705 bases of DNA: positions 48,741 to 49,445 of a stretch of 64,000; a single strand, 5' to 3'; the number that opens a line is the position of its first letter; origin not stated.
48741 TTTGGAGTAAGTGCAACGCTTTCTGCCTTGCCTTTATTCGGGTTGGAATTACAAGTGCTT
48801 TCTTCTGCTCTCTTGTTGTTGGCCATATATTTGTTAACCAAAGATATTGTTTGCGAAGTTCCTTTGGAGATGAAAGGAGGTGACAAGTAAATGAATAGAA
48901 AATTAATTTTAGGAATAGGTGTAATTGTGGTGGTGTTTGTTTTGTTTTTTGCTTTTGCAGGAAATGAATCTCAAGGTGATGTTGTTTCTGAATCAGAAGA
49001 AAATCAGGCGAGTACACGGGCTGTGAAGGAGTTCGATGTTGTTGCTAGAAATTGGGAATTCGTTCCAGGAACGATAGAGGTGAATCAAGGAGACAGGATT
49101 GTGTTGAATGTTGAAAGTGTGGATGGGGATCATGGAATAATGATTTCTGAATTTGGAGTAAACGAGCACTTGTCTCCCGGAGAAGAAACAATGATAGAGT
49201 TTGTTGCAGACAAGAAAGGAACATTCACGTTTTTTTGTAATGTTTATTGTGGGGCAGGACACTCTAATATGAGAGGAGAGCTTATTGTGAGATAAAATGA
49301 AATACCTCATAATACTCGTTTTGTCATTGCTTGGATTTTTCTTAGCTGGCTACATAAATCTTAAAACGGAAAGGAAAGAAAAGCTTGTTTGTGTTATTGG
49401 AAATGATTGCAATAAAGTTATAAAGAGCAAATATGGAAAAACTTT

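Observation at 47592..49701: Complete extracytoplasmic disulfide-bond formation module (DsbA-like, CPGC membrane protein, CuA-type cupredoxin, VKOR) in a small archaeal genome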

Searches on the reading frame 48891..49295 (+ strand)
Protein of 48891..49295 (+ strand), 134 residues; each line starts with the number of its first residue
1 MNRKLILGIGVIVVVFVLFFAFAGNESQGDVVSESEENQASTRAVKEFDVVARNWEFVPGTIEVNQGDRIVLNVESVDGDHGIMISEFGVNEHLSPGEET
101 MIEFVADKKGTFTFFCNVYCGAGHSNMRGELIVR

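Call 3: search_protein_families(library=pfam, proteins=[window:48891-49295:+], max_evalue=0.1)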
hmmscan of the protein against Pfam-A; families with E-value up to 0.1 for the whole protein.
window:48891-49295:+ (134 aa): 4 families
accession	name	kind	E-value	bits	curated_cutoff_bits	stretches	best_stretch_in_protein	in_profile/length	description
PF13473.12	Cupredoxin_1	-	4.1e-12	46.5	27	1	27-133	16-104/104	Cupredoxin-like domain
PF00116.26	COX2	-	4.8e-05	23.7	22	1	65-127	51-113/120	Cytochrome C oxidase subunit II, periplasmic domain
PF07732.21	Cu-oxidase_3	-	0.0099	16.4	21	0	39-76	6-43/119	Multicopper oxidase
PF00127.26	Copper-bind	-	0.02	15.8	21.2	0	81-133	59-98/99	Copper binding proteins, plastocyanin/azurin family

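Call 4: search_protein_families(library=ncbifam, proteins=[window:48891-49295:+], max_evalue=0.1)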
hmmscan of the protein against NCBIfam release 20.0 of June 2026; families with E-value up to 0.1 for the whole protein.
window:48891-49295:+ (134 aa): 11 families
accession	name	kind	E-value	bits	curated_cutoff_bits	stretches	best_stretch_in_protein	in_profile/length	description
TIGR04246.1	nitrous_NosZ_Gp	equivalog_domain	2.1e-16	59.4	625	1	28-133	467-576/578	Sec-dependent nitrous-oxide reductase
NF052460.1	L-NosZ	equivalog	1.2e-13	50.4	700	1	43-133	376-478/480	clade III lactonase-type nitrous-oxide reductase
TIGR04244.1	nitrous_NosZ_RR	equivalog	3.6e-13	48.9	625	1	23-134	511-627/627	TAT-dependent nitrous-oxide reductase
TIGR02866.1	CoxB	equivalog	5.9e-13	48.8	147.7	1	61-133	119-191/202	cytochrome c oxidase subunit II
NF050117.1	aa3_CtaC_Actin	exception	2.6e-09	36.7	250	1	63-129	162-228/244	aa3-type cytochrome oxidase subunit II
TIGR03096.1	nitroso_cyanin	equivalog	3.6e-08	33.2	142.85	1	49-120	50-122/135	nitrosocyanin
NF041074.2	quin_ox_SoxA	equivalog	1.1e-05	25.3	110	1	52-133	68-153/154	proton pump complex quinol oxidase subunit SoxA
TIGR02656.1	cyanin_plasto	equivalog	0.00012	22.4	87.85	1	57-133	14-98/99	plastocyanin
TIGR01433.1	CyoA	equivalog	0.0039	16.6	266.2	1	82-129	161-208/226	ubiquinol oxidase subunit II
TIGR02376.1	Cu_nitrite_red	equivalog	0.051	12.9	296.3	1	93-120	101-128/326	copper-containing nitrite reductase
TIGR03388.1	ascorbase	equivalog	0.054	12.2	614.8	0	49-112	21-99/542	L-ascorbate oxidase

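Call 10: find_encoding_contigs(protein=window:48891-49295:+, flank=10000, max_places=10)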
Protein window:48891-49295:+ (134 aa): no gene with exactly this product is on record in the collection.

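Call 27: find_homologous_proteins(query=window:48891-49295:+)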
Query window:48891-49295:+ (134 aa): 33 proteins with E <= 0.001 among 43 candidates.
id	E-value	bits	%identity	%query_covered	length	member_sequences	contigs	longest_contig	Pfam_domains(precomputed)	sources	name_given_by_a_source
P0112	3.2e-82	290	100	100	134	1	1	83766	PF13473.13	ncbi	-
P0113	1.2e-42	162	60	98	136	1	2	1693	PF13473.13,PF00116.27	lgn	-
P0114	7.0e-37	144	58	79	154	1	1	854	PF13473.13,PF00116.27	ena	-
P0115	7.2e-37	144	54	87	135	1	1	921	PF13473.13,PF00116.27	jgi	-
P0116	2.0e-36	142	60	81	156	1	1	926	PF13473.13,PF00116.27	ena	-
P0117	2.4e-34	136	46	100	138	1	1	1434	PF13473.13,PF00116.27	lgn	-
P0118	2.5e-34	136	64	66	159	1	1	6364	PF13473.13,PF00116.27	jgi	-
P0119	5.1e-34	135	50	86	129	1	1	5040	PF13473.13,PF00116.27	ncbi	-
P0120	2.0e-33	133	49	99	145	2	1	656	PF13473.13,PF00116.27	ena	-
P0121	4.0e-33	132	47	99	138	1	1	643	PF00127.27,PF13473.13,PF00116.27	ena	-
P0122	3.2e-32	129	58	72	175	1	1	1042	PF13473.13,PF00116.27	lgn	-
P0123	3.4e-32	129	45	100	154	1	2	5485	PF13473.13,PF00116.27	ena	-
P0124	3.4e-32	129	53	81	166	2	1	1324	PF13473.13,PF00116.27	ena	-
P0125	9.5e-32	127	58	73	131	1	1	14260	PF13473.13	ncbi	-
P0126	1.1e-31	127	42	100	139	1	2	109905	PF13473.13,PF00116.27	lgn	-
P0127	1.6e-31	127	56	75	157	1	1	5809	PF13473.13,PF00116.27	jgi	-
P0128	3.3e-31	125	42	96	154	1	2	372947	PF13473.13,PF00116.27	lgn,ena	-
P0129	3.6e-31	125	46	100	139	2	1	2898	PF13473.13,PF00116.27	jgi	-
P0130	4.4e-31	125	58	71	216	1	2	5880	PF13473.13,PF00116.27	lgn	-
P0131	5.1e-31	125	56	81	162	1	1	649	PF13473.13,PF00116.27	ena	-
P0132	6.7e-31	124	56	81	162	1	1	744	PF13473.13,PF00116.27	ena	-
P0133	1.6e-30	123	53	80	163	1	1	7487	PF13473.13,PF00116.27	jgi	jgi:cytochrome c oxidase subunit 2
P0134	1.3e-29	120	59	66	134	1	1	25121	PF13473.13,PF00116.27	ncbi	-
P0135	7.1e-28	115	51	74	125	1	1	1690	PF13473.13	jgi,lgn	-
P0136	6.7e-27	112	46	100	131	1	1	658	PF13473.13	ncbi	-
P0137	3.6e-26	109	58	71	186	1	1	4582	PF13473.13,PF00116.27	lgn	-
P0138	2.3e-25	107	53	74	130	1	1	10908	PF13473.13,PF00116.27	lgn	-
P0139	3.0e-25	106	60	69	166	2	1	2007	PF13473.13,PF00116.27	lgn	-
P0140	3.6e-25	106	51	81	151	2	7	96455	PF13473.13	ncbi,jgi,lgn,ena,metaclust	metaclust:\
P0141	8.6e-25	105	58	66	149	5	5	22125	PF13473.13,PF00116.27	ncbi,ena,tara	tara:strand:+ start:3596 stop:4045 length:450 start_codon:yes stop_codon:yes gene_type:complete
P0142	8.8e-25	105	54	67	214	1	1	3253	PF13473.13,PF00116.27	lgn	-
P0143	6.5e-22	95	49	64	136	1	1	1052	PF13473.13,PF00116.27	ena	-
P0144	1.3e-20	91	53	67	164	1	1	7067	PF00127.27,PF13473.13,PF00116.27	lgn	-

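Call 30: search_solved_structures(query=A2, max_evalue=0.01, show_alignments=3)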
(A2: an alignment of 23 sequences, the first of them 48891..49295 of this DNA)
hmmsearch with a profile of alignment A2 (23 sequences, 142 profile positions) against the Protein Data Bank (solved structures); distinct sequences matched with E-value up to 0.01: 100 (the best 60 are shown).
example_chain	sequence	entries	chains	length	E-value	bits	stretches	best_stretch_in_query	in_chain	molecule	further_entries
6pty_A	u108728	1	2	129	7.4e-23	84.2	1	50-142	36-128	Cytochrome c oxidase subunit 2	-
3eh3_B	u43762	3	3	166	3.3e-22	82.1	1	40-142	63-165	Cytochrome c oxidase subunit 2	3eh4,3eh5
3s33_B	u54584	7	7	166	3.3e-22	82.1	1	40-142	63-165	Cytochrome c oxidase subunit 2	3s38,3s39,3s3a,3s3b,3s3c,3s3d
2qpe_B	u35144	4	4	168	3.4e-22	82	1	40-142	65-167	Cytochrome c oxidase subunit 2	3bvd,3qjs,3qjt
1ehk_B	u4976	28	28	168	3.4e-22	82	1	40-142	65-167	BA3-TYPE CYTOCHROME-C OXIDASE | Cytochrome c oxidase polypeptide II | Cytochrome c oxidase subunit 2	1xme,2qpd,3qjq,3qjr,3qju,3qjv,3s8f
2lln_A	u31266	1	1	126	4.3e-22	81.7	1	50-142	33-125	Cytochrome c oxidase subunit 2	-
2cua_A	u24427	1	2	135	5e-22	81.5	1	50-142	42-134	PROTEIN (CUA)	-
2fwl_B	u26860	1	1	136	5e-22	81.5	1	49-142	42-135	Cytochrome c oxidase subunit II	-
6ptt_A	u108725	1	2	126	3.1e-21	78.9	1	50-142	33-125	Cytochrome c oxidase subunit 2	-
7aq0_A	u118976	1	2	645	5.3e-17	65.2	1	43-142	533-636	Nitrous-oxide reductase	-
3sbp_A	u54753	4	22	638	8.4e-17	64.6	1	46-142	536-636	Nitrous-oxide reductase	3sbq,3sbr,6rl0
6y71_A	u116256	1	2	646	8.6e-17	64.5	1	46-142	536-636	Nitrous-oxide reductase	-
6y6y_A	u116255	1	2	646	8.6e-17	64.5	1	46-142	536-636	Nitrous-oxide reductase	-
6y7e_A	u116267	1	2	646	8.6e-17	64.5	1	46-142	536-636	Nitrous-oxide reductase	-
6rkz_A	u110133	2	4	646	8.6e-17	64.5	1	46-142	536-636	Nitrous-oxide reductase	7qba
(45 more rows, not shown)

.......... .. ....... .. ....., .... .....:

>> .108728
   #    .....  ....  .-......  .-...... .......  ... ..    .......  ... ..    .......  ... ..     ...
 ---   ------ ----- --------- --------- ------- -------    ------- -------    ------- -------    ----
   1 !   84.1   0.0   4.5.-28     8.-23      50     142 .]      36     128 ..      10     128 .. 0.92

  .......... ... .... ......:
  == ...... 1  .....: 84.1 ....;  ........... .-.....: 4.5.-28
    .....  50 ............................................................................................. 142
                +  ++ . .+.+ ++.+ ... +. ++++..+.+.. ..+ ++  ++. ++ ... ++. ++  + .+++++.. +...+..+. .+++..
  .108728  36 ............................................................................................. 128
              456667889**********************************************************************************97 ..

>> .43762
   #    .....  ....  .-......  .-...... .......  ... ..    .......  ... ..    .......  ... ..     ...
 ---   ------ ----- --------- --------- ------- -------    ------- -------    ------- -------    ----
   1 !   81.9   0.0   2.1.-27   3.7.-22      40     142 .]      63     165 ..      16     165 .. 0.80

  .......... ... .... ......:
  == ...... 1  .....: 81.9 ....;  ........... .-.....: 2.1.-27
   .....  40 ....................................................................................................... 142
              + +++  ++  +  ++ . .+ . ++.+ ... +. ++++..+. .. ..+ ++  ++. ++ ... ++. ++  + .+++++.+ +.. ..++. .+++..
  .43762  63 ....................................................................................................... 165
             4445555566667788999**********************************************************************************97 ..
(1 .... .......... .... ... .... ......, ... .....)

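Call 38: predict_structure(alignment_id=A2)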
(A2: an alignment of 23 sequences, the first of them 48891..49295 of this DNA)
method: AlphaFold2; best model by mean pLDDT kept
length: 134 residues; sequences in the alignment: 23
mean_pLDDT: 85.5   pTM: 0.65
mean pLDDT of the five models: 85.5, 84.3, 84.3, 83.8, 83.3
residues with pLDDT >= 90: 91; 70-90: 8; 50-70: 25; < 50: 10
segments of 3 or more residues with pLDDT < 50: 33-38
pLDDT, mean of each block of 10 residues (from residue 1): 60 72 55 50 88 97 98 98 98 97 98 98 97 98
secondary structure, 60 per line:
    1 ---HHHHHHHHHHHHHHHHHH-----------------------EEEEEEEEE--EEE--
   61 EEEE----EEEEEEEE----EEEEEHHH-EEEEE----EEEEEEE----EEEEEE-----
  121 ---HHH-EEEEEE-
elements in order: H4-21 E45-53 E56-58 E61-64 E69-76 E81-85 E90-94 E99-105 E110-115 E128-133

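Call 45: fold_search(model_id=the predicted structure, library=pdb)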
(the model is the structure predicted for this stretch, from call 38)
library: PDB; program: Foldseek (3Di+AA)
matches with E <= 10: 1412; with E <= 0.001: 562
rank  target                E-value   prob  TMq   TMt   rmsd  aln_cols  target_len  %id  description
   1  1ehk_B                1.1e-10  1.00  0.63  0.52  13.9       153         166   25  CRYSTAL STRUCTURE OF THE ABERRANT BA3-CYTOCHROME-C OXIDASE FROM THERMUS THERMOPHILUS (released 2001-02-22)
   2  2qpe_B                1.6e-10  1.00  0.64  0.52  14.0       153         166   25  An unexpected outcome of surface-engineering an integral membrane protein: Improved crystallization of cytochrome ba3  (released 2007-12-11)
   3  5ndc_B                2.7e-10  1.00  0.64  0.51  13.9       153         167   25  Structure of ba3-type cytochrome c oxidase from Thermus thermophilus by serial femtosecond crystallography (released 2017-08-23)
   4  7deg_B                4.9e-10  1.00  0.59  0.54  11.9       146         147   25  Cryo-EM structure of a heme-copper terminal oxidase dimer provides insights into its catalytic mechanism (released 2021-08-04)
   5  6pty_A                5.3e-10  1.00  0.63  0.71   1.0        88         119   34  Soluble model of human CuA (Tt3Lh) (released 2019-11-20)
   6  2cua_A                5.3e-10  1.00  0.64  0.70  10.0       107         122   30  THE CUA DOMAIN OF CYTOCHROME BA3 FROM THERMUS THERMOPHILUS (released 1999-05-28)
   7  6y77_B                7.1e-10  1.00  0.62  0.15  15.7       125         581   24  Pseudomonas stutzeri nitrous oxide reductase mutant, H326A (released 2021-01-27)
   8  6ptt_A                8.1e-10  1.00  0.64  0.72  10.1       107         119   27  Soluble model of Arabidopsis thaliana CuA (Tt3LAt) (released 2019-11-20)
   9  6y6y_A                9.1e-10  1.00  0.62  0.15  15.7       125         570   24  Pseudomonas stutzeri nitrous oxide reductase mutant, H129A (released 2021-01-27)
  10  6rl0_C                1.2e-09  1.00  0.62  0.15  15.7       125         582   24  Recombinant Pseudomonas stutzeri nitrous oxide reductase, form I (released 2019-06-26)
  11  6y7e_B                1.2e-09  1.00  0.62  0.15  15.7       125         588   24  Pseudomonas stutzeri nitrous oxide reductase mutant, H494A (released 2021-01-27)
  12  7aqa_B                1.3e-09  1.00  0.62  0.15  15.7       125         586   24  Pseudomonas stutzeri nitrous oxide reductase mutant, H382A (released 2021-01-27)
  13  6y7d_B                1.4e-09  1.00  0.62  0.15  15.7       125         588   24  Pseudomonas stutzeri nitrous oxide reductase mutant, H433A (released 2021-01-27)
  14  6rl0_A                1.5e-09  1.00  0.62  0.15  15.7       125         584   24  Recombinant Pseudomonas stutzeri nitrous oxide reductase, form I (released 2019-06-26)
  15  6y77_A                1.5e-09  1.00  0.62  0.15  15.7       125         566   24  Pseudomonas stutzeri nitrous oxide reductase mutant, H326A (released 2021-01-27)
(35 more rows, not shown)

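Call 58: find_encoding_contigs(protein=P0113, flank=3000, max_places=3)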
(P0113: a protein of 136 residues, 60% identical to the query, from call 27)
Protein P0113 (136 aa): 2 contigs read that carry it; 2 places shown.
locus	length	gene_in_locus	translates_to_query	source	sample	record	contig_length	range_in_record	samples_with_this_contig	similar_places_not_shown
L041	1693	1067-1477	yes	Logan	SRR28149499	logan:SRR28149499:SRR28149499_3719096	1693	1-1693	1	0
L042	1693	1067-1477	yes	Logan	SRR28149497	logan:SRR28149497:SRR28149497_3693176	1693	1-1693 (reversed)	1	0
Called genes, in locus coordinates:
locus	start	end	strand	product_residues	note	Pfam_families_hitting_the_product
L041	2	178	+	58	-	?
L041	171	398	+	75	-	-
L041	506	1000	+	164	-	PF24034:DUF7343, PF01047:MarR (weak)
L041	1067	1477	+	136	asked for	PF00116:COX2, PF13473:Cupredoxin_1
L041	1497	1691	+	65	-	?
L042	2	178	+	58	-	?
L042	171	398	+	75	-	-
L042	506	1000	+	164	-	PF24034:DUF7343, PF01047:MarR (weak)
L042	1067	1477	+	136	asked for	PF00116:COX2, PF13473:Cupredoxin_1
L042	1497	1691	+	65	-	?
